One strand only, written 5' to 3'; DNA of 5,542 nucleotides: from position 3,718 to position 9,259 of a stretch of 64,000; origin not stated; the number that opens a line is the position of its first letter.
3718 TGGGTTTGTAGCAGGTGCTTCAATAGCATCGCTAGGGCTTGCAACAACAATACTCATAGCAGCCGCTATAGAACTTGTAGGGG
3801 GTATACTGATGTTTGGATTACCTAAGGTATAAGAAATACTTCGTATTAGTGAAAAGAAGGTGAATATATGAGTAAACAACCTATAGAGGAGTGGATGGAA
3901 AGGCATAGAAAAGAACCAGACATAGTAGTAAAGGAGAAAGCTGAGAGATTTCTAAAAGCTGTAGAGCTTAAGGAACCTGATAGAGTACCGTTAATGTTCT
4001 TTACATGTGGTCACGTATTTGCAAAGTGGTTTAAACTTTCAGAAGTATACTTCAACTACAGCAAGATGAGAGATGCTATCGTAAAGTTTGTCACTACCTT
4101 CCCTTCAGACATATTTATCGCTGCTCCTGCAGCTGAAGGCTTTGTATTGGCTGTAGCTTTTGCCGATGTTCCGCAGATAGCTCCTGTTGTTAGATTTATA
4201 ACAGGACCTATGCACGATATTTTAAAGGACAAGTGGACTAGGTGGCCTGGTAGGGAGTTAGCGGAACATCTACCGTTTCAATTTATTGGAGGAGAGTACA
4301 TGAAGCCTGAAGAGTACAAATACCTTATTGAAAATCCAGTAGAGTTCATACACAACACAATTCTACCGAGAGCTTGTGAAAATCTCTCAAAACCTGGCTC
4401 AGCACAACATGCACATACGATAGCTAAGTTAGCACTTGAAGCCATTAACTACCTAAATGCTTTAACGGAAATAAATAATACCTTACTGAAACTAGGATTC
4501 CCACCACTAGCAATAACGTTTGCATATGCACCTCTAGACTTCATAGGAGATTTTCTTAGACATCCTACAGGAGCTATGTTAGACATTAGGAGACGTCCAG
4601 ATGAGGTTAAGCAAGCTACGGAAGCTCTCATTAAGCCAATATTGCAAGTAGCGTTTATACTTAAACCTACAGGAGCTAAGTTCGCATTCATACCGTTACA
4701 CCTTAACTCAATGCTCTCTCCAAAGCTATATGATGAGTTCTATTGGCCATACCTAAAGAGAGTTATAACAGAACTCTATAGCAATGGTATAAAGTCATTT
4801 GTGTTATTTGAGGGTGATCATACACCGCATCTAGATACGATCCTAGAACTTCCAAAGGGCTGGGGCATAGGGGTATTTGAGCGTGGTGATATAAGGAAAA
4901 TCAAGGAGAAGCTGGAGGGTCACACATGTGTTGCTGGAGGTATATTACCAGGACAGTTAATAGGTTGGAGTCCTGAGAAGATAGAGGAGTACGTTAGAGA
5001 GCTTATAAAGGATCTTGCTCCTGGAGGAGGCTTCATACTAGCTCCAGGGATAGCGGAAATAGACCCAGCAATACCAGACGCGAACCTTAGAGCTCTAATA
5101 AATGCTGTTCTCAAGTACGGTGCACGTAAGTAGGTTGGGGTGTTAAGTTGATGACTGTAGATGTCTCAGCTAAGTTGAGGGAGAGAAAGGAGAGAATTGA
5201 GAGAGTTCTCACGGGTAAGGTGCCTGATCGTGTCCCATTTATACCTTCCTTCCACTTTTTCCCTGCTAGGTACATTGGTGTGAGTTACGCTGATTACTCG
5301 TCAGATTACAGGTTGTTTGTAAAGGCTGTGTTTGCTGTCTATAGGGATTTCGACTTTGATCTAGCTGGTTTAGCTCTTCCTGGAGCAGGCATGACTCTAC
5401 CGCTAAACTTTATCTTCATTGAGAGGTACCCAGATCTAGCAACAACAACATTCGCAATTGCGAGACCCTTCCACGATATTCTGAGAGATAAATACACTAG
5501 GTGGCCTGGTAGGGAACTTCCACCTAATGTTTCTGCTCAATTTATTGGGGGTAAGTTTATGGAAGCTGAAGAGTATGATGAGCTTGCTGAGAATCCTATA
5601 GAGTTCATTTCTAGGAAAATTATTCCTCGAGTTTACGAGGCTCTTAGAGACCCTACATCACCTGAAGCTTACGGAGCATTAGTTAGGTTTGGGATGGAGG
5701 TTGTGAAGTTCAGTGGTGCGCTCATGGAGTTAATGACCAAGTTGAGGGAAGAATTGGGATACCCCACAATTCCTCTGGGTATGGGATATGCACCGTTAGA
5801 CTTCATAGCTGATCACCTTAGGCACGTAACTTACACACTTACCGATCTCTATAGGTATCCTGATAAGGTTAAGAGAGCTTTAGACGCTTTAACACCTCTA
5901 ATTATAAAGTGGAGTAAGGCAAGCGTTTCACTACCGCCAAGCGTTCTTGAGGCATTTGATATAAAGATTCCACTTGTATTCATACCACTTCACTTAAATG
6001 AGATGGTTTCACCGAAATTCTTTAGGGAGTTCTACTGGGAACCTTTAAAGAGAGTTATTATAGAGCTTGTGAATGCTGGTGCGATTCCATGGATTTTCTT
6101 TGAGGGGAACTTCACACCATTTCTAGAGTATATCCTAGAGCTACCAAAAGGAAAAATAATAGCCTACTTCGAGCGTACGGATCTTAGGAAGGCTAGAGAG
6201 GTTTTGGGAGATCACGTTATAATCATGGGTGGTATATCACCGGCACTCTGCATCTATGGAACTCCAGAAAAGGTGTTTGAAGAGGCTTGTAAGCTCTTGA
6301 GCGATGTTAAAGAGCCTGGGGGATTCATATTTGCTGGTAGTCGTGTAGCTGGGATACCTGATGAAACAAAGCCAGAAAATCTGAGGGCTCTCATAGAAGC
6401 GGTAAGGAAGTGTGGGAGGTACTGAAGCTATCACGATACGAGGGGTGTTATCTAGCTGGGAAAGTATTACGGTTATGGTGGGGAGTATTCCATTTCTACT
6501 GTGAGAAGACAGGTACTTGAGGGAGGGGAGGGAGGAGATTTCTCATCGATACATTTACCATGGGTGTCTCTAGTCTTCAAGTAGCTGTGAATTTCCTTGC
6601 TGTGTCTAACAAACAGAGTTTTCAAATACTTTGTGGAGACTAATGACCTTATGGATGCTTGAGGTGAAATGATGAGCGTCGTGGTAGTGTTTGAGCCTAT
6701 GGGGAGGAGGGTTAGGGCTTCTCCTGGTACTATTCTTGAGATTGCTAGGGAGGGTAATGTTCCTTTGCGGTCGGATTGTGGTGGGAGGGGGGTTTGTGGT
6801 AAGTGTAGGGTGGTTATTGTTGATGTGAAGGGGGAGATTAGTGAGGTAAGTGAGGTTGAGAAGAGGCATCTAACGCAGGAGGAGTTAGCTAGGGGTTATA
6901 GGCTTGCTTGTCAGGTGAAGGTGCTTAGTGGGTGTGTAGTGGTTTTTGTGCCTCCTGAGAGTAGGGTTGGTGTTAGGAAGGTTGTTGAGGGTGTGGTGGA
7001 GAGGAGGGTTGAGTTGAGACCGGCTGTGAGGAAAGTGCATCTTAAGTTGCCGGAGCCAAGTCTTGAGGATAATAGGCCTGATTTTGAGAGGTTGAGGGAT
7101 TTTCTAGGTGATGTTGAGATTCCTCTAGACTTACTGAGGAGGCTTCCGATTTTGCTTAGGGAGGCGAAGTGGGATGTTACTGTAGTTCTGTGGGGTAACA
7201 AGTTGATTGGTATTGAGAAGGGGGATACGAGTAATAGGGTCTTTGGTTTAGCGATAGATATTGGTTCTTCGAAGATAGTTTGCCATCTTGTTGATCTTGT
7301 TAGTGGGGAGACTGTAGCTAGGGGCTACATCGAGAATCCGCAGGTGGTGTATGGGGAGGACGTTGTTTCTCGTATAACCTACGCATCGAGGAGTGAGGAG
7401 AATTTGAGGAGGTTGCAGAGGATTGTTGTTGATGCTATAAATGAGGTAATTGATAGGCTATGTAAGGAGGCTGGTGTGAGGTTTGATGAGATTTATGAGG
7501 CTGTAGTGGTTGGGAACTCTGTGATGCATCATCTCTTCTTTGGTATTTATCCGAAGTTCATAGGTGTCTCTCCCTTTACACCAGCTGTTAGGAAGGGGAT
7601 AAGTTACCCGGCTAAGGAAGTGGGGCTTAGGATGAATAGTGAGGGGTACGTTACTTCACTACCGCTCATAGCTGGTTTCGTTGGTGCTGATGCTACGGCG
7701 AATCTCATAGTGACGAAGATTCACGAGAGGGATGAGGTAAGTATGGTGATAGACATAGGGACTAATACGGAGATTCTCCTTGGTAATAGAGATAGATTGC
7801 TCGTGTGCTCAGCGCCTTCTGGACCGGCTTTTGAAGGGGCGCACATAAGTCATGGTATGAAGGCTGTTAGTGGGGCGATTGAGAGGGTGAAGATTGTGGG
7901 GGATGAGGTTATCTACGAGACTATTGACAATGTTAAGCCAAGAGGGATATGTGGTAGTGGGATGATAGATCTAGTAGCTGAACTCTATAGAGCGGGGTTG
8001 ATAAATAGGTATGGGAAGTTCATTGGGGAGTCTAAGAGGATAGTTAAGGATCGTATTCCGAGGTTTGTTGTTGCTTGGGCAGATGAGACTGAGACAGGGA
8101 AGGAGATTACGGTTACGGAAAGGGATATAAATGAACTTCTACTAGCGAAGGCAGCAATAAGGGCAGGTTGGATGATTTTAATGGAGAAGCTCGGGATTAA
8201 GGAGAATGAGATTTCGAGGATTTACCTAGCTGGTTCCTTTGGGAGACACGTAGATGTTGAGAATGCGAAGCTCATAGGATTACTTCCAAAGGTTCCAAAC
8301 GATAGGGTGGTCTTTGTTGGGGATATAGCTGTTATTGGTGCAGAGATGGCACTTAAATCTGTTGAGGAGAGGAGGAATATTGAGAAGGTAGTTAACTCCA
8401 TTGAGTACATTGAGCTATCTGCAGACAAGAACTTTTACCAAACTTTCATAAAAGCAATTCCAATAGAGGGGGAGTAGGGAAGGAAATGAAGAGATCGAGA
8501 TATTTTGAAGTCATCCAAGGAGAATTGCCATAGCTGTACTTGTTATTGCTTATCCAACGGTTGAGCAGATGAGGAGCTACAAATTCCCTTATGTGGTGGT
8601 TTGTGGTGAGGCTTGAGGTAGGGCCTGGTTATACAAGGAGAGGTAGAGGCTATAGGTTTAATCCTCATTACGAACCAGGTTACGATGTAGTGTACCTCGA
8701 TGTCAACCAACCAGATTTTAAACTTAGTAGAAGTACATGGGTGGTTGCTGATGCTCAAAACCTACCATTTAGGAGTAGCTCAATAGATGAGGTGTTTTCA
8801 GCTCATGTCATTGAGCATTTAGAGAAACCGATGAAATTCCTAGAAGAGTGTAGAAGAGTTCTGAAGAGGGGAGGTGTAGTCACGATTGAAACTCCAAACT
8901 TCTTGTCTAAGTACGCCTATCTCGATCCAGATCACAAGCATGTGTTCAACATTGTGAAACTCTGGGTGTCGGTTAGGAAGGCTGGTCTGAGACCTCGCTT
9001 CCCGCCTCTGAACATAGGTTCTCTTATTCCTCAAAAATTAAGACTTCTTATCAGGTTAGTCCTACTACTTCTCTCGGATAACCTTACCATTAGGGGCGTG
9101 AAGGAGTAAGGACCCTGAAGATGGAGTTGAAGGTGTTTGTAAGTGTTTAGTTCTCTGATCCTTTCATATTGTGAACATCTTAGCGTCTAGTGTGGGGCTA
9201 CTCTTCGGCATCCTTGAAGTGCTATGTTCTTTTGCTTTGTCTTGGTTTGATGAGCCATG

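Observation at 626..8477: Complete corrinoid methyl-transfer module with embedded MFS importer (Mto/Mtv-like) in a Thermoproteota-like genome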

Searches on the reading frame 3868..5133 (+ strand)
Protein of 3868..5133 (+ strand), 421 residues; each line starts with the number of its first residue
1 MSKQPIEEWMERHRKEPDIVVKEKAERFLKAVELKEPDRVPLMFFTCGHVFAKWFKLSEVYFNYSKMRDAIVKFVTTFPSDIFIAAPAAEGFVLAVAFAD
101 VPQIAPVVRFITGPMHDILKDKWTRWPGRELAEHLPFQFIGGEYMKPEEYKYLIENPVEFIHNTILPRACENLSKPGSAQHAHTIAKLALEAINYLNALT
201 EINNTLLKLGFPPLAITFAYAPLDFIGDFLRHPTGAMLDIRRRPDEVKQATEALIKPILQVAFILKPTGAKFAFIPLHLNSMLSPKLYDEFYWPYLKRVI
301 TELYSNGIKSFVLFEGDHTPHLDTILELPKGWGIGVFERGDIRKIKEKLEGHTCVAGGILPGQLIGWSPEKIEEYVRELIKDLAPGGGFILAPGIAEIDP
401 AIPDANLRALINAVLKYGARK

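Call 3: search_protein_families(library=pfam, proteins=[window:3868-5133:+], max_evalue=0.01)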
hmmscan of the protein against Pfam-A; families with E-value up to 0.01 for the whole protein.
window:3868-5133:+ (421 aa): 1 family
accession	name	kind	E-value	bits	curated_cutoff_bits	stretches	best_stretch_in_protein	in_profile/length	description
PF01208.23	URO-D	-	3.5e-21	76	23.9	1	214-416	138-345/346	Uroporphyrinogen decarboxylase (URO-D)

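Call 4: search_protein_families(library=ncbifam, proteins=[window:3868-5133:+], max_evalue=0.01)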
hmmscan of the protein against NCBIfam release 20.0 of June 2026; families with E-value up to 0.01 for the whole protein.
window:3868-5133:+ (421 aa): 5 families
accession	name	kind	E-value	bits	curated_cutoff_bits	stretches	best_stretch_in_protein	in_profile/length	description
NF004889.0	PRK06252.1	subfamily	9.3e-11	41.3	244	1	233-418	158-337/340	methylcobalamin:coenzyme M methyltransferase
TIGR01463.1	mtaA_cmuA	subfamily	1.1e-06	28.2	235.4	1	242-414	166-335/340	MtaA/CmuA family methyltransferase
NF040654.1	MtaA_Meth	equivalog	2.4e-06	26.7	400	1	243-417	166-335/337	methylcobamide:CoM methyltransferase MtaA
TIGR01464.1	hemE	equivalog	5.6e-05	22.3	302.95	1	281-414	205-336/338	uroporphyrinogen decarboxylase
NF041608.1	methylcob_mtaseMtbA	equivalog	0.00015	20.9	600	1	280-414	206-334/339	methylcobamide:CoM methyltransferase MtbA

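Call 12: search_solved_structures(query=window:3868-5133:+, max_evalue=0.01)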
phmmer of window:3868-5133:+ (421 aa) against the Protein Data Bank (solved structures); distinct sequences matched with E-value up to 0.01: 1.
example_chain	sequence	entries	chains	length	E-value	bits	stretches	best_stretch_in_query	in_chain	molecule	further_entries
9rui_A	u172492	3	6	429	2.8e-66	227.5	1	22-418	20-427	CdmB from Acetobacterium malicum subsp. dehalogenans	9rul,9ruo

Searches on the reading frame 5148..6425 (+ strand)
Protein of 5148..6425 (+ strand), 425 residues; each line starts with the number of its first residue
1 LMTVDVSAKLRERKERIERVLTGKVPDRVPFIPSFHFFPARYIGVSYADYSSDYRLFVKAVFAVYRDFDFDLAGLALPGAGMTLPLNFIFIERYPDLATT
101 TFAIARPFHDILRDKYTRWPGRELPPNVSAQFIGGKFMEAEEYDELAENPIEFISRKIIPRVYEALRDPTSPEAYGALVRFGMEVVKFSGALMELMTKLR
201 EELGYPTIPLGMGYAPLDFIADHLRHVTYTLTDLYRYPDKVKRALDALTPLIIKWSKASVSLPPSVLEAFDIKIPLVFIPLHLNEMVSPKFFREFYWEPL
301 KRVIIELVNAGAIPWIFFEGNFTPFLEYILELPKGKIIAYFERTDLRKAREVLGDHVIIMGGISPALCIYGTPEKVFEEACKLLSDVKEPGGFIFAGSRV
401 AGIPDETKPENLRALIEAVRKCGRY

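Call 3: search_protein_families(library=pfam, proteins=[window:5148-6425:+], max_evalue=0.01)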
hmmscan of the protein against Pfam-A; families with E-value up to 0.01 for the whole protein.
window:5148-6425:+ (425 aa): 1 family
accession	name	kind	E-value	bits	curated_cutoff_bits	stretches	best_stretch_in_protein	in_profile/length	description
PF01208.23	URO-D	-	2.2e-33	116.2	23.9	2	158-421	92-345/346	Uroporphyrinogen decarboxylase (URO-D)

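Call 4: search_protein_families(library=ncbifam, proteins=[window:5148-6425:+], max_evalue=0.01)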
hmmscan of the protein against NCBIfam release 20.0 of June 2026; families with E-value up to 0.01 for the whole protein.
window:5148-6425:+ (425 aa): 5 families
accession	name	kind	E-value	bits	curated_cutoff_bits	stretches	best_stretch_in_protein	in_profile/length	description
NF004889.0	PRK06252.1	subfamily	4e-16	58.9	244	1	214-421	146-335/340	methylcobalamin:coenzyme M methyltransferase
TIGR01464.1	hemE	equivalog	2.6e-10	39.9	302.95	1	229-421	159-338/338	uroporphyrinogen decarboxylase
TIGR01463.1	mtaA_cmuA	subfamily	1.1e-09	38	235.4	1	220-420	150-336/340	MtaA/CmuA family methyltransferase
NF040654.1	MtaA_Meth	equivalog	7.8e-08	31.6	400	1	192-418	122-331/337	methylcobamide:CoM methyltransferase MtaA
NF041608.1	methylcob_mtaseMtbA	equivalog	0.0059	15.7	600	0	280-420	202-335/339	methylcobamide:CoM methyltransferase MtbA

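Call 9: search_solved_structures(query=window:5148-6425:+, max_evalue=0.01, show_alignments=1)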
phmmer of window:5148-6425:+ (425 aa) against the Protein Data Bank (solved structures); distinct sequences matched with E-value up to 0.01: 3.
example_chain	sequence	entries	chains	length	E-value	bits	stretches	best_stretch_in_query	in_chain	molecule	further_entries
9rui_A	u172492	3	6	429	2.3e-72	247.7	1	4-425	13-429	CdmB from Acetobacterium malicum subsp. dehalogenans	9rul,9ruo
3gw3_A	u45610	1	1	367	0.0028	20.1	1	234-424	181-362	Uroporphyrinogen decarboxylase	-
3cyv_A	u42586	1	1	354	0.0055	19.1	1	339-422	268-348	Uroporphyrinogen decarboxylase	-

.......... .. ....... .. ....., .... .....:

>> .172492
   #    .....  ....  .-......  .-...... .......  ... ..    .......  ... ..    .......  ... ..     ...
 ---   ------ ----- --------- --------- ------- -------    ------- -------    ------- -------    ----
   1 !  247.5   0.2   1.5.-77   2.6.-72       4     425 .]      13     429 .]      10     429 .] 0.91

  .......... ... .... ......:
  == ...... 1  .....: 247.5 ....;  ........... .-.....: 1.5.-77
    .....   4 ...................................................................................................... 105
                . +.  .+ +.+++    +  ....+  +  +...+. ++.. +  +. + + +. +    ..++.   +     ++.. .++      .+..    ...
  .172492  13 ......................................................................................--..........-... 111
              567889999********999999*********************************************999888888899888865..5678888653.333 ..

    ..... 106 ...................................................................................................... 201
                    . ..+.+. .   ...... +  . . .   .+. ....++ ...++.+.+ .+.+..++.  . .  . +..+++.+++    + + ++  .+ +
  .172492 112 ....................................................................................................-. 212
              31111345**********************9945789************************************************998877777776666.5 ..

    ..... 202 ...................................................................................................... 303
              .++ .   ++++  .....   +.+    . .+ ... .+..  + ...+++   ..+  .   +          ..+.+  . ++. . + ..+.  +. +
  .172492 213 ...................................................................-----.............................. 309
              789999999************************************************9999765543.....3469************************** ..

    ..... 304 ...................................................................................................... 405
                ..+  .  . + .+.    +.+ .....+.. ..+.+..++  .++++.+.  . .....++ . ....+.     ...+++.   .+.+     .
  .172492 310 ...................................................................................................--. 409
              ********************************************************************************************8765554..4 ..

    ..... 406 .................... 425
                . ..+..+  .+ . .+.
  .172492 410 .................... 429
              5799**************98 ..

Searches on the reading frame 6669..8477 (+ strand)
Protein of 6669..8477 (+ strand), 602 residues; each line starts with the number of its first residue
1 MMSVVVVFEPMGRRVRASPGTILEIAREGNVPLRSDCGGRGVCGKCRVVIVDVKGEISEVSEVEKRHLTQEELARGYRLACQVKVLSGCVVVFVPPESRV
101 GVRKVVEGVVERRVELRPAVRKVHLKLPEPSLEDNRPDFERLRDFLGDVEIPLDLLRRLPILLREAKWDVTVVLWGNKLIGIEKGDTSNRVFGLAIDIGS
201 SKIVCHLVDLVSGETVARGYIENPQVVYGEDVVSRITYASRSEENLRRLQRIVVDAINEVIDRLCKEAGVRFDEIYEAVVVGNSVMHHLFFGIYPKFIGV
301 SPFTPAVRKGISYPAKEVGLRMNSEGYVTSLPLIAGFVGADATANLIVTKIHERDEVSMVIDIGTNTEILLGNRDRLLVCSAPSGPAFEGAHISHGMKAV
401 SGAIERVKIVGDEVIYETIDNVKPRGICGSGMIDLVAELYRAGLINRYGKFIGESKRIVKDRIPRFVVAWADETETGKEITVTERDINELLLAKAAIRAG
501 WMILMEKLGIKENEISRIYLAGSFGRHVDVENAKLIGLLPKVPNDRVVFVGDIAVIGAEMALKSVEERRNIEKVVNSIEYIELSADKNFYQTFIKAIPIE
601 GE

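Call 3: search_protein_families(library=pfam, proteins=[window:6669-8477:+], max_evalue=0.01)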
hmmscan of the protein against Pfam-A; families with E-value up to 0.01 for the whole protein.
window:6669-8477:+ (602 aa): 5 families
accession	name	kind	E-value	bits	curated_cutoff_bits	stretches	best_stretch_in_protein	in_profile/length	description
PF14574.11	RACo_C_ter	-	7.4e-88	294.4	27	1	356-598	1-248/261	C-terminal domain of RACo the ASKHA domain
PF17651.6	Raco_middle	-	5.3e-56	189.2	26.8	1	192-353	1-162/163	RACo middle region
PF17650.6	RACo_linker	-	2.7e-25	88.4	26.2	1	111-188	3-85/86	RACo linker region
PF00111.32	Fer2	-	1.4e-10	41.4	21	1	14-85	9-76/77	2Fe-2S iron-sulfur cluster binding domain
PF01869.26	BcrAD_BadFG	-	0.0023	18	31.5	1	196-282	3-69/271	BadF/BadG/BcrA/BcrD ATPase family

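Call 4: search_protein_families(library=ncbifam, proteins=[window:6669-8477:+], max_evalue=0.01)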
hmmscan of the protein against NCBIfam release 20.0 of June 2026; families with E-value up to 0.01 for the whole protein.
window:6669-8477:+ (602 aa): 9 families
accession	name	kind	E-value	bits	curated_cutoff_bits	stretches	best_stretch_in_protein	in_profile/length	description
NF040756.1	corr_regen_AcsV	exception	5.8e-149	497.4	800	1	6-596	2-620/632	corrinoid activation/regeneration protein AcsV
TIGR04270.1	Rama_corrin_act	subfamily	2.7e-42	144.9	500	1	193-579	2-394/534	methylamine methyltransferase corrinoid protein reductive activase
TIGR01941.1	nqrF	equivalog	7.6e-13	48.1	295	1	19-127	49-151/405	NADH:ubiquinone reductase (Na(+)-transporting) subunit F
NF040810.1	BenC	equivalog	1.9e-06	27.3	430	1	22-99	23-96/333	benzoate 1,2-dioxygenase electron transfer component BenC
NF007964.0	PRK10684.1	equivalog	2.5e-06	26.7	383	1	15-86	261-327/333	NADH oxidoreductase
TIGR02007.1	fdx_isc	equivalog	6.1e-06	26.4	132.1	1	8-95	11-100/110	ISC system 2Fe-2S type ferredoxin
TIGR02160.1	PA_CoA_Oxy5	hypoth_equivalog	0.00024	20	420.8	1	16-92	279-349/352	1,2-phenylacetyl-CoA epoxidase subunit PaaE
NF058606.1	GlBtMonoRdsGbcB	equivalog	0.00038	19.4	500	1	4-88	278-357/362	glycine betaine monooxygenase reductase subunit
NF004317.0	PRK05713.1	equivalog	0.003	16.8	338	1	21-106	18-96/312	iron-sulfur-binding ferredoxin reductase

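Call 77: search_solved_structures(query=window:6669-8477:+, max_evalue=0.00001)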
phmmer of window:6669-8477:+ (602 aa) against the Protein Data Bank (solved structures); distinct sequences matched with E-value up to 0.00001: 8.
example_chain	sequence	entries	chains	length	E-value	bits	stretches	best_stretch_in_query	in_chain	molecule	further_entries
3zyy_X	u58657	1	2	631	6.9e-126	424.6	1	5-596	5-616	IRON-SULFUR CLUSTER BINDING PROTEIN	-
4c1n_K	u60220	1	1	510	1.4e-112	380.7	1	115-596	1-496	IRON-SULFUR CLUSTER BINDING PROTEIN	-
4c1n_I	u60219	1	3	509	3.9e-112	379.2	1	117-596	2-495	IRON-SULFUR CLUSTER BINDING PROTEIN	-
8a1t_F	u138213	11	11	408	1.1e-06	31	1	18-108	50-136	Na(+)-translocating NADH-quinone reductase subunit F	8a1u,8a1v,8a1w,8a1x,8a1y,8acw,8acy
7xk3_F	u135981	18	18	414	1.1e-06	31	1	18-108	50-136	Na(+)-translocating NADH-quinone reductase subunit F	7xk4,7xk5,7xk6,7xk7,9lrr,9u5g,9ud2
9q36_A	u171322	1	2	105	2.9e-06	29.6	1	9-85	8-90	Terpredoxin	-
3ah7_A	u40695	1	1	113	6.5e-06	28.5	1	8-96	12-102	[2Fe-2S]ferredoxin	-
1b9r_A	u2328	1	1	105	7.9e-06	28.2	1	9-85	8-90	PROTEIN (TERPREDOXIN)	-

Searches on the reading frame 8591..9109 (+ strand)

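Call 88: search_protein_families(library=pfam, proteins=[window:8591-9109:+], max_evalue=0.01)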
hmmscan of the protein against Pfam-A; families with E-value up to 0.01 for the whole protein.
window:8591-9109:+ (172 aa): 6 families
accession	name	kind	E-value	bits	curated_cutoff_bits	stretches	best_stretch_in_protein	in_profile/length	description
PF08241.18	Methyltransf_11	-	1.2e-15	58.3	21.2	1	28-98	16-94/95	Methyltransferase domain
PF13649.12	Methyltransf_25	-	7.5e-09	36.6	27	1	47-95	47-97/97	Methyltransferase domain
PF13847.12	Methyltransf_31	-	4.6e-07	30.1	27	1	45-106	53-116/145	Methyltransferase domain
PF08242.18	Methyltransf_12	-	2.2e-06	28.7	30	1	45-97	48-98/98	Methyltransferase domain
PF13489.12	Methyltransf_23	-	4.4e-05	23.7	27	1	51-121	68-147/164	Methyltransferase domain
PF01209.24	Ubie_methyltran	-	0.00012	21.9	20.1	1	47-101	99-154/233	ubiE/COQ5 methyltransferase family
